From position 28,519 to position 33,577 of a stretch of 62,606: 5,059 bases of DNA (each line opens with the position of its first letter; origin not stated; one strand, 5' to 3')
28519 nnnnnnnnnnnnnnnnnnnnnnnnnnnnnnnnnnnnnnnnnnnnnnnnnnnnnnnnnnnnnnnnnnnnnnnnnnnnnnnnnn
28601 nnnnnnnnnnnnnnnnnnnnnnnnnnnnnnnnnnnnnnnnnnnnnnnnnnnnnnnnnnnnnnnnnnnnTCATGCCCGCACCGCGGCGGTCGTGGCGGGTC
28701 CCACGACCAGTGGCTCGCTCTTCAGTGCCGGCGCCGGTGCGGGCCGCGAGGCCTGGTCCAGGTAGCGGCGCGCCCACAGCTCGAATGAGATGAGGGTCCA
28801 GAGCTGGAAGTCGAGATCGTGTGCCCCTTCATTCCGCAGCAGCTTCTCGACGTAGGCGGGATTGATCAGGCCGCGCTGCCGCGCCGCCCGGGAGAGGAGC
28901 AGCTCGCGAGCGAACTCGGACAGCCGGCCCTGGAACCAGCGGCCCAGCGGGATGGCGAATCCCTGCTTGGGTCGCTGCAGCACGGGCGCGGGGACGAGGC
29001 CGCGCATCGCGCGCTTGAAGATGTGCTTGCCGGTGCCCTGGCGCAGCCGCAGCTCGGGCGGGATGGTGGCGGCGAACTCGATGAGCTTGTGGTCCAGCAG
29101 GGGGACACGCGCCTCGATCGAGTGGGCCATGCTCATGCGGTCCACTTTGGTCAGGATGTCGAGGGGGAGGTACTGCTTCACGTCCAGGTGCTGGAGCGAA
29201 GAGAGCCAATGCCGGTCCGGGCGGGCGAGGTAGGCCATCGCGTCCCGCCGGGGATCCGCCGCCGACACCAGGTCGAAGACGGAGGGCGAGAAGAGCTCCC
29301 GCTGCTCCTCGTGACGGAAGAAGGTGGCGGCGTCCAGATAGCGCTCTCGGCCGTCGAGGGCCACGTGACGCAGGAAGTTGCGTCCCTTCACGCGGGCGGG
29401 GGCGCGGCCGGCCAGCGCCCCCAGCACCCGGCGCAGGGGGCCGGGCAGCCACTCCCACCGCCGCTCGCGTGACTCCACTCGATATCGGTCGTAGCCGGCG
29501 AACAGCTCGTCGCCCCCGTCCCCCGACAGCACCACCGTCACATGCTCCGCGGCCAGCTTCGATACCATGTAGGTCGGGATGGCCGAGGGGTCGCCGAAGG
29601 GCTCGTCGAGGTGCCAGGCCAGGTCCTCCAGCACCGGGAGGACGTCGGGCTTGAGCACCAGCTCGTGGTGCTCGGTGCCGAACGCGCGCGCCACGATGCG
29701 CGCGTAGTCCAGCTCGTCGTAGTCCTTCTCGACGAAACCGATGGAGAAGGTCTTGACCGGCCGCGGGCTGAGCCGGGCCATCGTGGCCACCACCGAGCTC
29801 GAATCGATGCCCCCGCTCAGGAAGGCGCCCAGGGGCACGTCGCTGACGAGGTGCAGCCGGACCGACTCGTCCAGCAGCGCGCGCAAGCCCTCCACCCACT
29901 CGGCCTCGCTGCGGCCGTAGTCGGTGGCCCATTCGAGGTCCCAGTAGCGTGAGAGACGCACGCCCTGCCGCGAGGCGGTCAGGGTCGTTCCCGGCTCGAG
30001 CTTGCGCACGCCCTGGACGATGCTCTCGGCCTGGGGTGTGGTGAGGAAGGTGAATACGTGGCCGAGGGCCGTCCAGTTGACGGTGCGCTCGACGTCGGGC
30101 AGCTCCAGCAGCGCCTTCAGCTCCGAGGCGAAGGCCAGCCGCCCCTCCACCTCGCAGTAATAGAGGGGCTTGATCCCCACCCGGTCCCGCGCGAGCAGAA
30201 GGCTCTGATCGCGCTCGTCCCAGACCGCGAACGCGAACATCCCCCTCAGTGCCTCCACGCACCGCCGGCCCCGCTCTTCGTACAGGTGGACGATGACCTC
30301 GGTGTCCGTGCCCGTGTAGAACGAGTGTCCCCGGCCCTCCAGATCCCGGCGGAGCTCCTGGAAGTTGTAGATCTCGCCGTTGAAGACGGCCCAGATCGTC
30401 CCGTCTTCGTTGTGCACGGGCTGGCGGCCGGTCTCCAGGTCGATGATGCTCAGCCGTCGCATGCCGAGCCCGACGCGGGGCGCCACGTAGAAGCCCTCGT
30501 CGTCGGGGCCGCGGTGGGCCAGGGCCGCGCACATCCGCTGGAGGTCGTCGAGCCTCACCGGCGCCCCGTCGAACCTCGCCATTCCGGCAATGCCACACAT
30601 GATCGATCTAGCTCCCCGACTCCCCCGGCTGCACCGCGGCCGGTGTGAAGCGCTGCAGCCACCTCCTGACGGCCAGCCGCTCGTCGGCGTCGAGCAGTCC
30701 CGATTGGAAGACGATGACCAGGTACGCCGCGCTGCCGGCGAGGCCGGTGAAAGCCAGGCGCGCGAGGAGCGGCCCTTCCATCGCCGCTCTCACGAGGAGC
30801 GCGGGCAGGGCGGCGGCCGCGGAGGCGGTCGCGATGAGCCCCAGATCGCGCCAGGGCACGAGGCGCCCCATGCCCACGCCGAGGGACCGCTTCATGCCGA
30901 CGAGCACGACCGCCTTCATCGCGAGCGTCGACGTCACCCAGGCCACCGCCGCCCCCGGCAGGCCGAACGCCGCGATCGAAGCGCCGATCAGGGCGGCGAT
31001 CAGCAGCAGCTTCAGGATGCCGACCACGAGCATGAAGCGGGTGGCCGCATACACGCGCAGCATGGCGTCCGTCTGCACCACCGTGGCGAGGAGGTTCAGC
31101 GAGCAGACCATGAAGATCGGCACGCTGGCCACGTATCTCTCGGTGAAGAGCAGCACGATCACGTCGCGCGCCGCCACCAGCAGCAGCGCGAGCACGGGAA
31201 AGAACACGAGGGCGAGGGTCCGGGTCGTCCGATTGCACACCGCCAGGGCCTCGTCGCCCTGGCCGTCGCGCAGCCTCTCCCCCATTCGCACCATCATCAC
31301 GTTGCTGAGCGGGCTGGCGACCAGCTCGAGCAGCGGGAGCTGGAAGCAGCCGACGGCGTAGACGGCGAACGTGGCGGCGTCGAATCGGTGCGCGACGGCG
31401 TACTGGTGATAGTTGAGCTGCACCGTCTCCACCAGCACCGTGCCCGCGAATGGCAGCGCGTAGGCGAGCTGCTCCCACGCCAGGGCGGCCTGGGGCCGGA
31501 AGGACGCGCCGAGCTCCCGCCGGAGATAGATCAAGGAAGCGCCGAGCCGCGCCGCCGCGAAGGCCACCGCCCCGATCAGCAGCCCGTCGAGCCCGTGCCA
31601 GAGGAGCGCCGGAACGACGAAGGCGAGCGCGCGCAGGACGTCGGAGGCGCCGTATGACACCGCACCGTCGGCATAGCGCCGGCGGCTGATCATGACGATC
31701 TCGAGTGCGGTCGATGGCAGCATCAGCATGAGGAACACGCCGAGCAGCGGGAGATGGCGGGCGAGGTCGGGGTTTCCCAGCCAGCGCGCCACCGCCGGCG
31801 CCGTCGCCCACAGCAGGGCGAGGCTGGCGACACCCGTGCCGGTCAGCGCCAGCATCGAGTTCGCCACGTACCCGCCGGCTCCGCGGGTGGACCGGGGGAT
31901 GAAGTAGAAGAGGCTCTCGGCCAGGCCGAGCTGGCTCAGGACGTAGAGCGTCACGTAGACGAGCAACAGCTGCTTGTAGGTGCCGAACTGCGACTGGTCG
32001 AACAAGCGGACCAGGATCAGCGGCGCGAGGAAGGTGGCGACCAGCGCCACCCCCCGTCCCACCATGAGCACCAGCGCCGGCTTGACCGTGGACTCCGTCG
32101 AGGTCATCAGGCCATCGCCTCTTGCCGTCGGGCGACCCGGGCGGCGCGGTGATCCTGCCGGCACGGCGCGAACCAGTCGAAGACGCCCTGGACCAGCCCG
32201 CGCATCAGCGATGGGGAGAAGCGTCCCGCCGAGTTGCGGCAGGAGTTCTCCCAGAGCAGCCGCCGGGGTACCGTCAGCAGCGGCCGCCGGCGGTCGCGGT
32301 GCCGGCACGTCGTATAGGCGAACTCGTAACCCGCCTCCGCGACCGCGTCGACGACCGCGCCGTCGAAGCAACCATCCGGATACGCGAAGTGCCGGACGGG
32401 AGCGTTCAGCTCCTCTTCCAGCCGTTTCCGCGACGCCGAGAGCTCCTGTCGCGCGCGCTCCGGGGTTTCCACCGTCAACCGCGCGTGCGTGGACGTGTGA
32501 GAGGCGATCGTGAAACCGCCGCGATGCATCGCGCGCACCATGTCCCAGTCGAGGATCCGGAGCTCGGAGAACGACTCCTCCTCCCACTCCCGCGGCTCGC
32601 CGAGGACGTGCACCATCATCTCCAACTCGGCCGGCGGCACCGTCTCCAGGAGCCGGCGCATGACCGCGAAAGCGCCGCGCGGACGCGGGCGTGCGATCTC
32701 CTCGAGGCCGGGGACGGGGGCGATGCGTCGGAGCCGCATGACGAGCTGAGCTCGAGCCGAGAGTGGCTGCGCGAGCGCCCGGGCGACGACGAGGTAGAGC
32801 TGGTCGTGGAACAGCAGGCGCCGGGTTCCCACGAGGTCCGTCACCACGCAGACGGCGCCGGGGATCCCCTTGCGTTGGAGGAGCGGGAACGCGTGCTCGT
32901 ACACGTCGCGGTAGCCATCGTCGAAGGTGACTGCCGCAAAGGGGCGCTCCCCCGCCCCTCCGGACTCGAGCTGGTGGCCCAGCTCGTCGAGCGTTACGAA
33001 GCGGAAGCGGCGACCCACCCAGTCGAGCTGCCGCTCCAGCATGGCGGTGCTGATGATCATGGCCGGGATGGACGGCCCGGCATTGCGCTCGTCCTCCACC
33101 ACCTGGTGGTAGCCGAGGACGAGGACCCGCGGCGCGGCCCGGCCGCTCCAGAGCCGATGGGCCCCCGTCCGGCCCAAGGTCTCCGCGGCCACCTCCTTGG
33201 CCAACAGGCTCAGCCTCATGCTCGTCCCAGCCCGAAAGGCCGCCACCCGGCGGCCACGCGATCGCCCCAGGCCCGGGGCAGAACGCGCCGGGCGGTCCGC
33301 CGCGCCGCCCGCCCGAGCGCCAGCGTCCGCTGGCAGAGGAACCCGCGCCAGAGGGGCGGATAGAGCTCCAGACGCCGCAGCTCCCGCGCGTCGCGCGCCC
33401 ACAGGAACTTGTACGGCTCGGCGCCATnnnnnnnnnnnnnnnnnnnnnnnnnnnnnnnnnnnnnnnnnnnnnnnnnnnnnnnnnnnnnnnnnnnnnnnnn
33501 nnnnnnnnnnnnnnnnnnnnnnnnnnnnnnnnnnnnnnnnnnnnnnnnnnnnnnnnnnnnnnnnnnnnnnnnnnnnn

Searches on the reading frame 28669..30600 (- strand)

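Call 26: search_protein_families(library=pfam, proteins=[window:28669-30600:-], max_evalue=0.001)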
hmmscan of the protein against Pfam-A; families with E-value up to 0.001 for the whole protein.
window:28669-30600:- (643 aa): 4 families
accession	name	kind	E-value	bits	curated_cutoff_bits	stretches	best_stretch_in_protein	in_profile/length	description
PF00733.27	Asn_synthase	-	6.2e-116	388.4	21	1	239-611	2-354/354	Asparagine synthase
PF13537.11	GATase_7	-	1.8e-49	167.3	25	1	48-165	2-122/123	Glutamine amidotransferase domain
PF13522.11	GATase_6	-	2.8e-42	144.3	27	1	32-160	1-130/130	Glutamine amidotransferase domain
PF12481.13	DUF3700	-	7.5e-05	22.8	27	1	68-161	76-173/228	Aluminium induced protein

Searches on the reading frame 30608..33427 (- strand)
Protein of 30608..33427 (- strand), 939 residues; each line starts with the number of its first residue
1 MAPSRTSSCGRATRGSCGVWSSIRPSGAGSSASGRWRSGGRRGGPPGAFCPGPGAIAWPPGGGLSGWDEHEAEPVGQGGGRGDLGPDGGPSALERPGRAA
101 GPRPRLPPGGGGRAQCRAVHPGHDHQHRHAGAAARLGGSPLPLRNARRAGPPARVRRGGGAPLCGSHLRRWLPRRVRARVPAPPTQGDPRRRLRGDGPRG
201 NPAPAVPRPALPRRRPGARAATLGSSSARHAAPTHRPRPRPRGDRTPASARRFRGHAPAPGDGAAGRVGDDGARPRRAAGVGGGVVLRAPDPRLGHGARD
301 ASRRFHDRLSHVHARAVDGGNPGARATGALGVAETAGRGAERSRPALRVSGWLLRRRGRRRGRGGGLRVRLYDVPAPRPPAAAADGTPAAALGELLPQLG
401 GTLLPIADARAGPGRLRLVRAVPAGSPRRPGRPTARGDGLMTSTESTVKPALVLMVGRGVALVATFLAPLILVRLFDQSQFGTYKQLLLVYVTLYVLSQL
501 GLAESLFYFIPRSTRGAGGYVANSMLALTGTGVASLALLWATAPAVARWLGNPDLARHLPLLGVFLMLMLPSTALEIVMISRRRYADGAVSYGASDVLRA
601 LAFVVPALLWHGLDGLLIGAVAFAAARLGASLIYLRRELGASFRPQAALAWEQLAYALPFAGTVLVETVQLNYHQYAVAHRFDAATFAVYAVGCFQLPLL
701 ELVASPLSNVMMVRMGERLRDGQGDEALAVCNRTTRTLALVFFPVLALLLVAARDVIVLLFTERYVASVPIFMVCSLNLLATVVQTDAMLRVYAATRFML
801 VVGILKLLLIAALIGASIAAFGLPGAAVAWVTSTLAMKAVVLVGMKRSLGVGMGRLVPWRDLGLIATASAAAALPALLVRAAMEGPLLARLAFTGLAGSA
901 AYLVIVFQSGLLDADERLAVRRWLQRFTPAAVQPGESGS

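Call 26: search_protein_families(library=pfam, proteins=[window:30608-33427:-], max_evalue=0.001)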
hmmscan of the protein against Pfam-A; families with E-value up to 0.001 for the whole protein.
window:30608-33427:- (939 aa): 1 family
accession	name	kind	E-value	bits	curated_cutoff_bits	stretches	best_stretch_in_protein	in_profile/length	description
PF13440.11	Polysacc_synt_3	-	5.5e-15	55.8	23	1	471-770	1-293/293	Polysaccharide biosynthesis protein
